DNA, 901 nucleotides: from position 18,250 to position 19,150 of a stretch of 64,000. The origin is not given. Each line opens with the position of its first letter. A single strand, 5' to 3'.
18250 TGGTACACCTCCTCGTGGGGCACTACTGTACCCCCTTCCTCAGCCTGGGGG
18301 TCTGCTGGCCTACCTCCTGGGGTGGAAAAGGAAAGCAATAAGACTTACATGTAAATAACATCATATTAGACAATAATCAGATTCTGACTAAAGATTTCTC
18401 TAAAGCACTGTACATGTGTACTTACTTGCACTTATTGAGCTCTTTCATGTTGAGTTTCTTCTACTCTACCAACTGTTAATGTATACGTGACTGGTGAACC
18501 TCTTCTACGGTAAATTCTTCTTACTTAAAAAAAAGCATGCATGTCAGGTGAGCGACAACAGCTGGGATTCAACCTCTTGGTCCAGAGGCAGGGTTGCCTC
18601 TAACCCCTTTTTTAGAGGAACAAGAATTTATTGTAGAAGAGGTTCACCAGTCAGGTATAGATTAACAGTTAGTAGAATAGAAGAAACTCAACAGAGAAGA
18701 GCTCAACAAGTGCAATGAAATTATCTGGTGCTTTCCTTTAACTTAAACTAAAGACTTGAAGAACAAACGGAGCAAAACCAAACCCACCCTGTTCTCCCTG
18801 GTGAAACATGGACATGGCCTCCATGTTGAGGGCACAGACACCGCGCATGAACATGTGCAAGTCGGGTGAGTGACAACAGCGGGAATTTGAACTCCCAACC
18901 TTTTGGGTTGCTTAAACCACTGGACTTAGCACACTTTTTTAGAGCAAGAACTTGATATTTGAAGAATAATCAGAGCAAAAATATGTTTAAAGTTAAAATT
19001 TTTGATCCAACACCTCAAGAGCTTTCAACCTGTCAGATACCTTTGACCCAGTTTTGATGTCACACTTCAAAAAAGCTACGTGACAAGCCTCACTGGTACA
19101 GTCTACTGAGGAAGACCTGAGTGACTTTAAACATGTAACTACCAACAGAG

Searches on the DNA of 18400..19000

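Call 26: search_rna_families(source=window, start=18400, end=19000, threshold=evalue, max_evalue=10)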
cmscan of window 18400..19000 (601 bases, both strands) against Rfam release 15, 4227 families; matches with E-value up to 10: 1.
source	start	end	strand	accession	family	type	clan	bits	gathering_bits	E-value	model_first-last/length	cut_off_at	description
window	18491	18650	+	RF04170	MIR7723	Gene; miRNA;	-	19.1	200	0.26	1-235/235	no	MIR7723 microRNA precursor family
